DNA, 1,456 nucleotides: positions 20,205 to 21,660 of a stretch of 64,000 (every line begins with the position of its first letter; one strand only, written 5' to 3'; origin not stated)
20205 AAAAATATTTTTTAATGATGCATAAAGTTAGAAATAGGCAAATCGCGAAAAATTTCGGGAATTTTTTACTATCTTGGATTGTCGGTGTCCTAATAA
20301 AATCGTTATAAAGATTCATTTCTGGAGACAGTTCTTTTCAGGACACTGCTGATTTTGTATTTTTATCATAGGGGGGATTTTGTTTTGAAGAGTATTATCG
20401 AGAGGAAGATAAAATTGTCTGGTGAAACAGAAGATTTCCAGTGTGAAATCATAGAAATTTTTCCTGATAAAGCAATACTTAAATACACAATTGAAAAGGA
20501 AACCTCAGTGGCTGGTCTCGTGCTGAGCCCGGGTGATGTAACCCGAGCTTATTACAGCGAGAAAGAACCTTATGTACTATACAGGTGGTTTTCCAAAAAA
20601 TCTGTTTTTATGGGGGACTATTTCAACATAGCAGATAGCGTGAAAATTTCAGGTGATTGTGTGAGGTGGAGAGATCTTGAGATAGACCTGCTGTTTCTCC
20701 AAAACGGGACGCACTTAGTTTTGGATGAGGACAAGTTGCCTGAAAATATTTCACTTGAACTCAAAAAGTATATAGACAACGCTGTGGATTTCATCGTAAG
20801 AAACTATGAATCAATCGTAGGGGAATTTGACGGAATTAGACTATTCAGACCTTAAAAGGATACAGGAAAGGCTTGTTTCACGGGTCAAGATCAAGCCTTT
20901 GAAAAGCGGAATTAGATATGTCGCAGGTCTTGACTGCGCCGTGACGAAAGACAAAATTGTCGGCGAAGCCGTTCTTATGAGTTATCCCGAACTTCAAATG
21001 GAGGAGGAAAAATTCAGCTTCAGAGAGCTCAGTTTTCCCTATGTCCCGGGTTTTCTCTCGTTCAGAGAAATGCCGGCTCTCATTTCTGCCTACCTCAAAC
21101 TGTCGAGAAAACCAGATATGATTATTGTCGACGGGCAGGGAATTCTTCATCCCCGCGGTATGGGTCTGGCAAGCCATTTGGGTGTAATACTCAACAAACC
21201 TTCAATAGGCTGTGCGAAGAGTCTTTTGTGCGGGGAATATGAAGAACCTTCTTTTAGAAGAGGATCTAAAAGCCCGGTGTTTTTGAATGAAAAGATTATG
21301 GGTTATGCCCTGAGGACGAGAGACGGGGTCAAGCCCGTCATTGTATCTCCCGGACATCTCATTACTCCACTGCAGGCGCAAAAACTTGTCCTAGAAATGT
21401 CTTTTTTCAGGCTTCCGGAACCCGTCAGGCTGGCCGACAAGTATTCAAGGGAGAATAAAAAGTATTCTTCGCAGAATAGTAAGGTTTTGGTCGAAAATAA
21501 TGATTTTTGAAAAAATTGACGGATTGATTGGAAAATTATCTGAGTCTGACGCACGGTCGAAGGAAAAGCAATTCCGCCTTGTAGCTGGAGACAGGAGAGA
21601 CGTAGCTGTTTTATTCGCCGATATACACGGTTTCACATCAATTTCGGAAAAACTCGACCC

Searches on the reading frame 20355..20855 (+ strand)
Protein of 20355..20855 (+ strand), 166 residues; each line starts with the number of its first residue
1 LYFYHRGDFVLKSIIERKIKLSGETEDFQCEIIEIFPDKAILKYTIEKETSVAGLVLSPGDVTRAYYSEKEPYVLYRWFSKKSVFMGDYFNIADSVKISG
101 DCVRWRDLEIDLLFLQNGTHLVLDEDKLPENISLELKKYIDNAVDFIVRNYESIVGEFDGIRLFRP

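Call 3: search_protein_families(library=pfam, proteins=[window:20355-20855:+], max_evalue=0.1)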
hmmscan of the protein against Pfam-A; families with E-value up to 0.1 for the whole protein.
window:20355-20855:+ (166 aa): 1 family
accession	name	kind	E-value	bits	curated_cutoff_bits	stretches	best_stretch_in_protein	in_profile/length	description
PF04167.18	DUF402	-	1.1e-08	35.6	23.9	1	66-128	6-68/68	Protein of unknown function (DUF402)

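Call 4: search_protein_families(library=ncbifam, proteins=[window:20355-20855:+], max_evalue=0.1)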
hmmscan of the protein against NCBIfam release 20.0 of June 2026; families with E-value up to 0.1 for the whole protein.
window:20355-20855:+ (166 aa): 0 families

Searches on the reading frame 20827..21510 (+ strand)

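Call 3: search_protein_families(library=pfam, proteins=[window:20827-21510:+], max_evalue=0.1)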
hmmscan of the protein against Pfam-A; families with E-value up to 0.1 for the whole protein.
window:20827-21510:+ (227 aa): 1 family
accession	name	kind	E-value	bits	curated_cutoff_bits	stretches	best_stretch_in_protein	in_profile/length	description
PF04493.20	Endonuclease_5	-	1.4e-66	224.4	23.4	1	16-205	3-198/198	Endonuclease V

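Call 4: search_protein_families(library=ncbifam, proteins=[window:20827-21510:+], max_evalue=0.1)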
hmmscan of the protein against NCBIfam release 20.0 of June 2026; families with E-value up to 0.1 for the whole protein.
window:20827-21510:+ (227 aa): 2 families
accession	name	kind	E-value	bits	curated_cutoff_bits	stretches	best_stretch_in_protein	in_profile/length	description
NF008629.1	PRK11617.1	equivalog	8.2e-63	211.7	230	1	5-214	2-215/218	deoxyribonuclease V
NF041102.1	endonuc_V_Ttgales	equivalog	2.2e-61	207.8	300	1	4-209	6-214/216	endonuclease V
